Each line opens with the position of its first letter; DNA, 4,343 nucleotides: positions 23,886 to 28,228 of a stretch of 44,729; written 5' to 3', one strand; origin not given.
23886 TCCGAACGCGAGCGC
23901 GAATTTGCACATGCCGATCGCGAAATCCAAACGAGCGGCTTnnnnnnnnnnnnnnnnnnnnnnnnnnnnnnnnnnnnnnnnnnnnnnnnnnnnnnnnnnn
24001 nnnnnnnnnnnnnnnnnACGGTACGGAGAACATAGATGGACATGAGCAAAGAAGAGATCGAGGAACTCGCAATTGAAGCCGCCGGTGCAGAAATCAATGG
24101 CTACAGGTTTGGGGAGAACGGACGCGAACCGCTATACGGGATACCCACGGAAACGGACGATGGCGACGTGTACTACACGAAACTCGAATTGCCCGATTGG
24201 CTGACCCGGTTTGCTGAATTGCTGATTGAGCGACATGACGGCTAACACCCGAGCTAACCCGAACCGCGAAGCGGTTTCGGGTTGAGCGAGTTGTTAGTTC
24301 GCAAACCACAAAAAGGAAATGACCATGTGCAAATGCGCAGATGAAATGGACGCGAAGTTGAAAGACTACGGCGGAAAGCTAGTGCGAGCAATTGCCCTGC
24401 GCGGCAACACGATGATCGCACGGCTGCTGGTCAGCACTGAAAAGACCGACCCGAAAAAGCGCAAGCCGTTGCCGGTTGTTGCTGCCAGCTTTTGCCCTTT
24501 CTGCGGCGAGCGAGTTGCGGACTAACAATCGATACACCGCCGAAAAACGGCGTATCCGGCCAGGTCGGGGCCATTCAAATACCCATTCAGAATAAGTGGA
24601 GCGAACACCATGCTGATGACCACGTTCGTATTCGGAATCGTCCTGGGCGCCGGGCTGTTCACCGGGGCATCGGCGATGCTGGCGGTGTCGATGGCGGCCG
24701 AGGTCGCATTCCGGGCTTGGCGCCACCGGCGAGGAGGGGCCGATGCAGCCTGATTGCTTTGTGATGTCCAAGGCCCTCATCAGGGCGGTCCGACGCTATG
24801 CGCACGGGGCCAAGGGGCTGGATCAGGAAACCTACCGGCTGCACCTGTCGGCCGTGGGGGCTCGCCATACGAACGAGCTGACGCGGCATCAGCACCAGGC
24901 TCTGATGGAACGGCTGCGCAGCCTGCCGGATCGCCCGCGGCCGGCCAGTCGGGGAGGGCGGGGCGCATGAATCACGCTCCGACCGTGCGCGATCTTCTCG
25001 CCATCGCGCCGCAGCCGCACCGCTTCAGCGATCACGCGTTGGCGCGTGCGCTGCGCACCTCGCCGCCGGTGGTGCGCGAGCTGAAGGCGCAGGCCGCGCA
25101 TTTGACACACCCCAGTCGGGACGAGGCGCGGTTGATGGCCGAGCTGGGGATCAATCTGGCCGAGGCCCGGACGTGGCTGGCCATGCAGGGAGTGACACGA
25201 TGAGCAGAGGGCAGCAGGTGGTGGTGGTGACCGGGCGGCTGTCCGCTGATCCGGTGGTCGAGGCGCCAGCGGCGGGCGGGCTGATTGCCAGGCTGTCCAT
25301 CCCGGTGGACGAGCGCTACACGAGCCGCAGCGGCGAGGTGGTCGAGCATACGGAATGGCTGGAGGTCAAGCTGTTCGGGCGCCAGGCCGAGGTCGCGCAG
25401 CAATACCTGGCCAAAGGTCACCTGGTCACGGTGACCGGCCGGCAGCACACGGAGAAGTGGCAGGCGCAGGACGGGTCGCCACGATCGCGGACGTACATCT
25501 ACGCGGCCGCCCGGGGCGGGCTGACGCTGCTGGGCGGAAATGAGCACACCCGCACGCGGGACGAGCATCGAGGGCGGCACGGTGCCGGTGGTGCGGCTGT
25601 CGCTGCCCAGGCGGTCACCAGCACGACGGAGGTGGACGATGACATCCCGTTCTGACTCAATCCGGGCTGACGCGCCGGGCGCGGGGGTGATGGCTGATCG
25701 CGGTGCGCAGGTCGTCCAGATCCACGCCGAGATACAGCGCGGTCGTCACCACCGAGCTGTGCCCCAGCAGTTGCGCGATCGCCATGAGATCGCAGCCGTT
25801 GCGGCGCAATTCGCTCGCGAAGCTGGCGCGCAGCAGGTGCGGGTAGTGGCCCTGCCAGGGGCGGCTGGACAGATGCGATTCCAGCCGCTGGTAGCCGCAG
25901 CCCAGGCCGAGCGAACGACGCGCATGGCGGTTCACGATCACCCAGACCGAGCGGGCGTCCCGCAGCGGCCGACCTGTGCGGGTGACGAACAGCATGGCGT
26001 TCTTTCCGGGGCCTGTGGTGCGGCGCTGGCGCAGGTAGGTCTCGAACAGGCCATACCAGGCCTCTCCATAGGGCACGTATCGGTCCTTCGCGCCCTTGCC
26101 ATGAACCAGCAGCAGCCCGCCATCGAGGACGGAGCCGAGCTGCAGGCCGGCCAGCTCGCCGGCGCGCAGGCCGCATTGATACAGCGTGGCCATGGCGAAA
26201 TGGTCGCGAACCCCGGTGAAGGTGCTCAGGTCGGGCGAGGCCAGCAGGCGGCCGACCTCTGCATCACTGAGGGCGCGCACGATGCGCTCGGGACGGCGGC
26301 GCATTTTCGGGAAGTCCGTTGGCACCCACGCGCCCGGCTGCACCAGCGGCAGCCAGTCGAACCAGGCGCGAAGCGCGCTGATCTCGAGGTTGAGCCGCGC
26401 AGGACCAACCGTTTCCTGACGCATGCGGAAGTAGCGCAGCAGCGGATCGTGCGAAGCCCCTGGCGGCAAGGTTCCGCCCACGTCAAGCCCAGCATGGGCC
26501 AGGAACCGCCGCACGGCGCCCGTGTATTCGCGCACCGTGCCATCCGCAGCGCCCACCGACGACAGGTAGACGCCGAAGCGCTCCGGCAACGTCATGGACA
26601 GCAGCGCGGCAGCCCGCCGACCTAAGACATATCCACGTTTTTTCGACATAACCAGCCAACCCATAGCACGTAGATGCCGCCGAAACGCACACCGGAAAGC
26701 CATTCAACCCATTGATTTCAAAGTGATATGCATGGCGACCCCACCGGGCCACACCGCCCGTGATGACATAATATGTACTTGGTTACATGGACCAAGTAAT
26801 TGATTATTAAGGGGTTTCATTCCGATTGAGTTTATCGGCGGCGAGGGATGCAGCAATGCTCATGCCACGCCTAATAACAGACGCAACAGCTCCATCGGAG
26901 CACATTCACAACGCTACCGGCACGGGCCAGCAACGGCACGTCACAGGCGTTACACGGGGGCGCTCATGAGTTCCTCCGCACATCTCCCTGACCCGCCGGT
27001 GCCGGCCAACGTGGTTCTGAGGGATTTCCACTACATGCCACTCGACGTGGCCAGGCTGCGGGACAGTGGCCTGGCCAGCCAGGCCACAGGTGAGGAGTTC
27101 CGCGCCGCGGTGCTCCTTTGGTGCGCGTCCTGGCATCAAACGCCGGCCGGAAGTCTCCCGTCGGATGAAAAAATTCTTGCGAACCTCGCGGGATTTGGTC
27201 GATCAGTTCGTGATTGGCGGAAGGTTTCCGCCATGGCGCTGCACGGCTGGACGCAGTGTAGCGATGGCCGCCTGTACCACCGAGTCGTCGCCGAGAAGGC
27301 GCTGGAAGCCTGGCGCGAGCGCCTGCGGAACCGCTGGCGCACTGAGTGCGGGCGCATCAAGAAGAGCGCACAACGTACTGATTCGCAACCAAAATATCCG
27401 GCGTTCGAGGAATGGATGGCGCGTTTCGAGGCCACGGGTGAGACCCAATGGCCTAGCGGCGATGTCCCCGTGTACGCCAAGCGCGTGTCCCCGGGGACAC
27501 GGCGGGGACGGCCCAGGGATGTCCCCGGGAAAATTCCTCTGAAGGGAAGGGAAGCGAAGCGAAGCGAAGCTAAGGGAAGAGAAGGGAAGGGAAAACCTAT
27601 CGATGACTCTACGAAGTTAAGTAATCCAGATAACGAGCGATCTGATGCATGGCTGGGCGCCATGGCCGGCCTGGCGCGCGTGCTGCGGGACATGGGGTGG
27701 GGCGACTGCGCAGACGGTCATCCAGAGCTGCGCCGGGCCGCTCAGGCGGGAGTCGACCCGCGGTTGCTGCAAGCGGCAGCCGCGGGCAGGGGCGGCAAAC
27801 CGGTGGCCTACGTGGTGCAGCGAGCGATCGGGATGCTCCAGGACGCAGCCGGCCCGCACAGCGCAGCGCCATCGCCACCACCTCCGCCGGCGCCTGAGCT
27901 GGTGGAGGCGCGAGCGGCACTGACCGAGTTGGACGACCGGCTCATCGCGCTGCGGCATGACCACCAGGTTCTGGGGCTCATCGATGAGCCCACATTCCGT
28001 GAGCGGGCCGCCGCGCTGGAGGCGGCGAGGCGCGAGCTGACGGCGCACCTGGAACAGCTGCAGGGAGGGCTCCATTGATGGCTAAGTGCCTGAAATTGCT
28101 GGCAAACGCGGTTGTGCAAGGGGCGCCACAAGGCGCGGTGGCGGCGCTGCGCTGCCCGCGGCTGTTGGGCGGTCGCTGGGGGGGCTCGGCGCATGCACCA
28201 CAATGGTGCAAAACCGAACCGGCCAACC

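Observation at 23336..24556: Integron-type attC (59-base-element-like) hairpin array separating five small ORFs inside a phage early operon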

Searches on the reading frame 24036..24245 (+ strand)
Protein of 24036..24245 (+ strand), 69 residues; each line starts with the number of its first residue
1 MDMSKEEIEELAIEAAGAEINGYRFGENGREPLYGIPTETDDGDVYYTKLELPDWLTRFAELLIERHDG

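Call 12: search_protein_families(library=pfam, proteins=[window:24036-24245:+], max_evalue=0.01)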
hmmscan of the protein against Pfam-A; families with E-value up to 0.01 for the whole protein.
window:24036-24245:+ (69 aa): 0 families

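Call 13: search_protein_families(library=phrogs, proteins=[window:24036-24245:+], max_evalue=0.01)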
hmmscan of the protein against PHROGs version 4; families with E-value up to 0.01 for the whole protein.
window:24036-24245:+ (69 aa): 0 families

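Call 63: find_homologous_proteins(query=window:24036-24245:+, max_evalue=0.01)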
Query window:24036-24245:+ (69 aa): 5 proteins with E <= 0.01 among 5 candidates.
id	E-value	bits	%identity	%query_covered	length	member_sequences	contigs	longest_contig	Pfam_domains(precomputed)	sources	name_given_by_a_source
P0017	2.8e-39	149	100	100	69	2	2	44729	-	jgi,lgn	jgi:hypothetical protein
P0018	1.5e-33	131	87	100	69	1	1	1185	-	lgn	-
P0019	4.1e-32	127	90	100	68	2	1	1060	-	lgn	-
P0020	7.7e-30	120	81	100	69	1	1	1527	-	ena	-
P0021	1.0e-19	88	64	97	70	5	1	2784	-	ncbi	-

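Call 64: find_encoding_contigs(protein=P0021, flank=5000, max_places=3)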
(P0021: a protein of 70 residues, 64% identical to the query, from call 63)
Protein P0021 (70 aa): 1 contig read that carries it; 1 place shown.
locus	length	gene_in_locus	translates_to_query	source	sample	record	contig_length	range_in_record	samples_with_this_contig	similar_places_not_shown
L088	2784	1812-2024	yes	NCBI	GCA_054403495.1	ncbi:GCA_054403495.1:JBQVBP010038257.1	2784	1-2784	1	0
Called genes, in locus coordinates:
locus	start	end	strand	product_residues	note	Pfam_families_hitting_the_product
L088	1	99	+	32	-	?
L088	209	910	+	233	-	-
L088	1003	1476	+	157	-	-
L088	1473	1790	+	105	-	-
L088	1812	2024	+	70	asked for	-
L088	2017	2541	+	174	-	PF05869:Dam (weak)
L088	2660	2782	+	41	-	?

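Call 65: find_encoding_contigs(protein=P0020, flank=5000, max_places=3)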
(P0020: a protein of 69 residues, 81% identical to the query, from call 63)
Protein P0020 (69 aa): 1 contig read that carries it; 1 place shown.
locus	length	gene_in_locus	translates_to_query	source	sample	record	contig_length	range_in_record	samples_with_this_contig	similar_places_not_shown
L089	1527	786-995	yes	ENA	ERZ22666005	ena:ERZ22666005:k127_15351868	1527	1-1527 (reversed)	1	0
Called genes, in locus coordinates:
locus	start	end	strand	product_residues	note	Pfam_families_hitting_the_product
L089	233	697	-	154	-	-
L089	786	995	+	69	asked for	-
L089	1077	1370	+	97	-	-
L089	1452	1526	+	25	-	?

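Call 66: find_encoding_contigs(protein=P0018, flank=5000, max_places=3)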
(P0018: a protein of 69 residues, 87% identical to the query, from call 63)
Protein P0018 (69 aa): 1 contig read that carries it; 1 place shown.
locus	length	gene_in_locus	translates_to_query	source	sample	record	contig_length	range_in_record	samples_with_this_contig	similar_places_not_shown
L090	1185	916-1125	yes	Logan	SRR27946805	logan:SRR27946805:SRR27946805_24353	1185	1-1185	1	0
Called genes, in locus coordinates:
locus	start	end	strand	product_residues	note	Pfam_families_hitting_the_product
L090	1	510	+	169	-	?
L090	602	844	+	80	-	-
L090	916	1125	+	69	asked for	-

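Call 67: find_encoding_contigs(protein=P0019, flank=5000, max_places=3)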
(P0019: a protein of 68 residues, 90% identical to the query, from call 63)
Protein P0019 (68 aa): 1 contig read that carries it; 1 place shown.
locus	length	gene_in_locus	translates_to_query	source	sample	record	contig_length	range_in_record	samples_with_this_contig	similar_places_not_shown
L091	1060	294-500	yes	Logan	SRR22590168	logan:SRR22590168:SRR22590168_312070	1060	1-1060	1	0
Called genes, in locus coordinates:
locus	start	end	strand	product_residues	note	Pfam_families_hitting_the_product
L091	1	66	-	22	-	?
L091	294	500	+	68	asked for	-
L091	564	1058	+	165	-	?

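Call 101: find_related_loci(query=window:24036-24245:+, collection=viral_contigs, flank=4000)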
Query window:24036-24245:+ (69 aa) in viral_contigs; peptide patterns used: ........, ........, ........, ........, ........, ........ (x = any residue, [..] = any of these).
17 stretches matched a pattern; 1 encode a relative of the query (tblastn E <= 1e-3); 1 distinct loci.
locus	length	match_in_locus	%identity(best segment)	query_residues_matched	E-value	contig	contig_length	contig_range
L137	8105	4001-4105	69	2-36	1e-9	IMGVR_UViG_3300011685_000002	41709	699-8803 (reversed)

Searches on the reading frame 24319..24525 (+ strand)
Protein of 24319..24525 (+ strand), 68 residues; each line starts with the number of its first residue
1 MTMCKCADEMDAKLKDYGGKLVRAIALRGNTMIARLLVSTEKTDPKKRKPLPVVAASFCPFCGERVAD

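Call 12: search_protein_families(library=pfam, proteins=[window:24319-24525:+], max_evalue=0.01)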
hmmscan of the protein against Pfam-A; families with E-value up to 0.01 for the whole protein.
window:24319-24525:+ (68 aa): 0 families

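Call 13: search_protein_families(library=phrogs, proteins=[window:24319-24525:+], max_evalue=0.01)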
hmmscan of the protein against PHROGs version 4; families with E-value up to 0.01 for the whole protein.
window:24319-24525:+ (68 aa): 1 family
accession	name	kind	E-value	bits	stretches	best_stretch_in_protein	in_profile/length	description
phrog_7033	-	unknown function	2.9e-05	25.1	1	2-66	3-93/197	-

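Call 26: find_encoding_contigs(protein=window:24319-24525:+, flank=10000, max_places=6)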
Protein window:24319-24525:+ (68 aa): no gene with exactly this product is on record in the collection.

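Call 59: search_dna_similar(query=window:24319-24525:+, collection=phages, mode=protein, max_evalue=0.001, max_rows=15)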
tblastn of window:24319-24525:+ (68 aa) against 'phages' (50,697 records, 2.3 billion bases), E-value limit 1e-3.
Records with a match: 1; places in all: 1; records where one place covers at least 80% of the query: 1.
Best place of each record, by identity: <60% 1.
By first word of the organism name: Microcystis 1.
By host as written in the record: Microcystis aeruginosa 1.
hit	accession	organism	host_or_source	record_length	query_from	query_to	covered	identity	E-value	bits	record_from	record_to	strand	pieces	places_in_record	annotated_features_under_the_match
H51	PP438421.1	Microcystis phage Mae-JY29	Microcystis aeruginosa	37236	4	63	88%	37.7%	2e-6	48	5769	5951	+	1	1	hypothetical protein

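Call 99: find_related_loci(query=window:24319-24525:+, collection=viral_contigs, flank=4000)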
Query window:24319-24525:+ (68 aa) in viral_contigs; peptide patterns used: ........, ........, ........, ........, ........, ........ (x = any residue, [..] = any of these).
337 stretches matched a pattern; 14 encode a relative of the query (tblastn E <= 1e-3); 14 distinct loci.
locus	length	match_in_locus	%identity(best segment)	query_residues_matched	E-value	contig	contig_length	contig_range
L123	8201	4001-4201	49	3-68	4e-18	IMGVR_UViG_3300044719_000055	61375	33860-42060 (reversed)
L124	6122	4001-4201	49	3-68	7e-18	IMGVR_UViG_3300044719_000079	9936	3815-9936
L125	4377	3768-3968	46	1-66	6e-15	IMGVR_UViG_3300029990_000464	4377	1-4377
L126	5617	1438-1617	40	3-64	4e-11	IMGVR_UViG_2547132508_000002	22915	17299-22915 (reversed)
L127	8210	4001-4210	34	3-68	1e-10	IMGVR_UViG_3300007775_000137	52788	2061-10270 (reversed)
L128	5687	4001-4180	40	3-67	4e-10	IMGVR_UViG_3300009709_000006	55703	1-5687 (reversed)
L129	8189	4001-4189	38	4-64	2e-9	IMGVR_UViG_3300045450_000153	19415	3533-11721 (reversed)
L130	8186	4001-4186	38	3-65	8e-9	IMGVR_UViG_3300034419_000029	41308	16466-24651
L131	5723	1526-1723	36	3-64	2e-7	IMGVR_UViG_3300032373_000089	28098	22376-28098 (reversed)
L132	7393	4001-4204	34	2-65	2e-7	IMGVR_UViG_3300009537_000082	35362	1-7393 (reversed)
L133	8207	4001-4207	35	4-67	9e-7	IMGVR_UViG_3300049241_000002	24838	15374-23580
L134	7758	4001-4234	28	3-68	4e-6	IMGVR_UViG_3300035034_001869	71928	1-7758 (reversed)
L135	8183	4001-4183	35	2-66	2e-5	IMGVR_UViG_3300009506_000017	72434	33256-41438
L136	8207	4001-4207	29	1-65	3e-5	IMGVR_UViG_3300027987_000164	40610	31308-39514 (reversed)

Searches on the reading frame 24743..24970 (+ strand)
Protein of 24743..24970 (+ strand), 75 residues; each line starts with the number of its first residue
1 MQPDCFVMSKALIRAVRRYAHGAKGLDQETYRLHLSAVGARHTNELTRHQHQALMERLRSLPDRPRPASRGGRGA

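Call 13: search_protein_families(library=phrogs, proteins=[window:24743-24970:+], max_evalue=0.01)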
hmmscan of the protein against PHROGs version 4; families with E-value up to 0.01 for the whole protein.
window:24743-24970:+ (75 aa): 1 family
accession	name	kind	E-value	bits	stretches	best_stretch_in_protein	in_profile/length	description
phrog_286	-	unknown function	0.0033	18.5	1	12-69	15-69/186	-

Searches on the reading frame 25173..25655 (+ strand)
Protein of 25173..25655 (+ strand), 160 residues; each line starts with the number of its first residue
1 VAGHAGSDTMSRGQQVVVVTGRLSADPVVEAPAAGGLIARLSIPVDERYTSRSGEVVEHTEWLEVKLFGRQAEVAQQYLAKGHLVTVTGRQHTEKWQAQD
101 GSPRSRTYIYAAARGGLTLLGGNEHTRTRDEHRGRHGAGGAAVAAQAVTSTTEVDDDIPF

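Call 12: search_protein_families(library=pfam, proteins=[window:25173-25655:+], max_evalue=0.01)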
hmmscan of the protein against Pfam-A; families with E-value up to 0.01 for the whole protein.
window:25173-25655:+ (160 aa): 1 family
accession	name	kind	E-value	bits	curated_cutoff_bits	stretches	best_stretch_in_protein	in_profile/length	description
PF00436.31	SSB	-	1.1e-22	80.4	26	1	17-112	4-99/104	Single-strand binding protein family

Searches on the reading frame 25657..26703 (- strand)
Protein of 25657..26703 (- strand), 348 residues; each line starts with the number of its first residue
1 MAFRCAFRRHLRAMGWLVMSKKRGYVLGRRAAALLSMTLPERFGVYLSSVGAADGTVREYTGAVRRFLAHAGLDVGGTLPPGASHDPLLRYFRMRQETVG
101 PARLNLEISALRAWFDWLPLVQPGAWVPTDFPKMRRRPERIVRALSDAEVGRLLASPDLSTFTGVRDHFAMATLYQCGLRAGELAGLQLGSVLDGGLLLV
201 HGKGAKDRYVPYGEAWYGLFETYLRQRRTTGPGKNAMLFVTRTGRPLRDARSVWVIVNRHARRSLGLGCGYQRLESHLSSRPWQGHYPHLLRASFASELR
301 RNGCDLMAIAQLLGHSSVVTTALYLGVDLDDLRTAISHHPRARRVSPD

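Call 12: search_protein_families(library=pfam, proteins=[window:25657-26703:-], max_evalue=0.01)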
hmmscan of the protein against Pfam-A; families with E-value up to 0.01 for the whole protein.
window:25657-26703:- (348 aa): 1 family
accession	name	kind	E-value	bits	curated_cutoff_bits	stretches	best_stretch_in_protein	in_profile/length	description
PF00589.27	Phage_integrase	-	1.6e-22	80.6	27.1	1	145-326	3-167/172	Phage integrase family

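Call 42: find_related_loci(query=window:25657-26703:-, collection=viral_contigs, flank=10000)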
Query window:25657-26703:- (348 aa) in viral_contigs; peptide patterns used: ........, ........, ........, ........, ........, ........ (x = any residue, [..] = any of these).
5 stretches matched a pattern; 3 encode a relative of the query (tblastn E <= 1e-3); 3 distinct loci.
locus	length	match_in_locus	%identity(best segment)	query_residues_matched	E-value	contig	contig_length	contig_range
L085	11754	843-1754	58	35-346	5e-103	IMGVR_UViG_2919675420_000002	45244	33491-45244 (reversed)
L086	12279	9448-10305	48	43-333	7e-79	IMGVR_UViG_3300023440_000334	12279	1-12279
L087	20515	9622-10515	43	42-346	4e-71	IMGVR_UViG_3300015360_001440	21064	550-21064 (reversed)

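Call 44: search_protein_families(library=ncbifam, proteins=[window:25657-26703:-], max_evalue=0.001)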
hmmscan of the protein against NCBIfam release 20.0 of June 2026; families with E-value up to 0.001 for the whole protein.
window:25657-26703:- (348 aa): 8 families
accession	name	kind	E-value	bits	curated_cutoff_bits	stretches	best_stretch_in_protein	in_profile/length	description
TIGR02224.1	recomb_XerC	equivalog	6.6e-41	140.6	335.15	1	46-344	6-295/295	tyrosine recombinase XerC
NF001399.0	PRK00283.1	subfamily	5.7e-37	127.6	279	1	51-342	21-299/300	tyrosine recombinase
TIGR02225.1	recomb_XerD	equivalog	1.4e-36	126.3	329.6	1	46-342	6-290/290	site-specific tyrosine recombinase XerD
NF040815.2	recomb_XerA_Arch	equivalog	6.1e-34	117.8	220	1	41-334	1-261/263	site-specific tyrosine recombinase/integron integrase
NF002331.0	PRK01287.1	subfamily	7.8e-27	94.2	371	1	96-342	92-328/365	site-specific tyrosine recombinase XerC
NF003462.0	PRK05084.1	equivalog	2e-12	46.5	267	1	288-338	305-355/360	tyrosine recombinase XerS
TIGR02249.1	integrase_gron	subfamily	2.6e-10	40.2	265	1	288-327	261-300/315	integron integrase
NF011946.0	PRK15417.1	equivalog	2.5e-08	33.5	435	1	287-327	275-315/337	integron integrase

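Call 73: find_related_loci(query=A4, collection=genome_contigs, flank=10000)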
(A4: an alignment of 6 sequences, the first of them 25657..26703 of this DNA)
Query A4 (348 aa) in genome_contigs; peptide patterns used: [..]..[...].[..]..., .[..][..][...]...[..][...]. (x = any residue, [..] = any of these).
72 stretches matched a pattern; 28 encode a relative of the query (tblastn E <= 1e-3); 28 distinct loci.
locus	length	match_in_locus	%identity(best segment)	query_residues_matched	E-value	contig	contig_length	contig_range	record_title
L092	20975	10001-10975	62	15-346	2e-125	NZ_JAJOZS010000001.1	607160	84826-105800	Stenotrophomonas sp. MMGLT7 Scaffold1, whole genome shotgun sequence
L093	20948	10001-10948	53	15-345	4e-108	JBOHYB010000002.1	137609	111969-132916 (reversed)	MAG: Lysobacter sp. isolate SD8048_metabat2.bin.17 NODE_7_length_137609_cov_6.107752, whole genome shotgun sequence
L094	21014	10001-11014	52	1-345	1e-108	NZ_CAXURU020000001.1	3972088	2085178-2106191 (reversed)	Pseudoxanthomonas sp. LjRoot168 LJR168c1, whole genome shotgun sequence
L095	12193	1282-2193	58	35-346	5e-102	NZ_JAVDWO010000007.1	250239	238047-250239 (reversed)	Luteimonas terrae strain 4099 Ga0454471_07, whole genome shotgun sequence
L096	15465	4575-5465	54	41-345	7e-96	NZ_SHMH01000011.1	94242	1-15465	Pseudoxanthomonas winnipegensis strain NML 130738 NML130738_11, whole genome shotgun sequence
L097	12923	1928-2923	51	6-346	5e-93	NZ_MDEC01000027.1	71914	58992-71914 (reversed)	Xanthomonas codiaei strain CFBP4690 Xcod-CFBP4690-G1027, whole genome shotgun sequence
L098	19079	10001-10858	48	43-333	7e-78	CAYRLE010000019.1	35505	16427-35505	MAG TPA_asm: uncultured Gammaproteobacteria bacterium isolate SRP216583_co2_126 genome assembly, contig: NODE_626_length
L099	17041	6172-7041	45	50-342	1e-73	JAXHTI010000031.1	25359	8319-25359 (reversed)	MAG: Pseudomonadota bacterium isolate MAG20_tar_biofilm MAG20_31, whole genome shotgun sequence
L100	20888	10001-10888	45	42-344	9e-72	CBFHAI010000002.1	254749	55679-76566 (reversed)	MAG TPA_asm: uncultured Chiayiivirga sp. isolate SRR29654716_binner13_Refined_29 genome assembly, contig: ERZ27252549.4,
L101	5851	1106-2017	42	35-341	1e-71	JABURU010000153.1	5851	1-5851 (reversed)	MAG: Gammaproteobacteria bacterium isolate Bin_24 NODE_2315_length_5851_cov_7.65873, whole genome shotgun sequence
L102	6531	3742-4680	42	26-345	2e-68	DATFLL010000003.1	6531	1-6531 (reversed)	MAG TPA_asm: Gammaproteobacteria bacterium isolate SMAG_U9197 k141_121882, whole genome shotgun sequence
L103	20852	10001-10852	45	56-343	4e-68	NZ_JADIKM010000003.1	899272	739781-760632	Dyella ginsengisoli strain Gsoil3046 scaffold3_size899219, whole genome shotgun sequence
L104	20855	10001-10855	44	56-344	1e-65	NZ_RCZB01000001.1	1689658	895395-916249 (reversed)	Rhodanobacter glycinis strain S10 scaffold1.1, whole genome shotgun sequence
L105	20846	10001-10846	44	56-341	3e-65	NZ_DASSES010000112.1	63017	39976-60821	MAG: Frateuria sp. isolate SMAG_U984 k141_1072014, whole genome shotgun sequence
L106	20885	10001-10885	42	42-341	1e-63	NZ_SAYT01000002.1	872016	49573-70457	Dyella amyloliquefaciens strain DHC06 scaffold2, whole genome shotgun sequence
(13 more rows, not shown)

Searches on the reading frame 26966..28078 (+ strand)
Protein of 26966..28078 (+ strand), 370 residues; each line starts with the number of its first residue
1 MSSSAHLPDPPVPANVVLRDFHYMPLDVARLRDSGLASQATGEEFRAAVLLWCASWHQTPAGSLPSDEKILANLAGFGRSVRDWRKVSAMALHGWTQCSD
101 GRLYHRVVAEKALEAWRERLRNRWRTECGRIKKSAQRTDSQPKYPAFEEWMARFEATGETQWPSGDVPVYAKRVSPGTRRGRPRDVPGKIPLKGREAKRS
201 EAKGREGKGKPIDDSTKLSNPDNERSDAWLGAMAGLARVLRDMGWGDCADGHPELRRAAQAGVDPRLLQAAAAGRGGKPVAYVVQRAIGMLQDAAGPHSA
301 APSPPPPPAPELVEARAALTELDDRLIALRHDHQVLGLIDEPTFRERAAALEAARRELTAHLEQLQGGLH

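Call 13: search_protein_families(library=phrogs, proteins=[window:26966-28078:+], max_evalue=0.01)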
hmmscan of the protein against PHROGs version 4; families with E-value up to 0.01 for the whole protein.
window:26966-28078:+ (370 aa): 2 families
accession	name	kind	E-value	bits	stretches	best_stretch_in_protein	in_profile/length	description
phrog_22470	-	DNA, RNA and nucleotide metabolism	5.8e-48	164.5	1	7-144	3-141/340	replication protein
phrog_3992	-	DNA, RNA and nucleotide metabolism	1e-10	42.7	1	20-140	4-119/345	primosomal protein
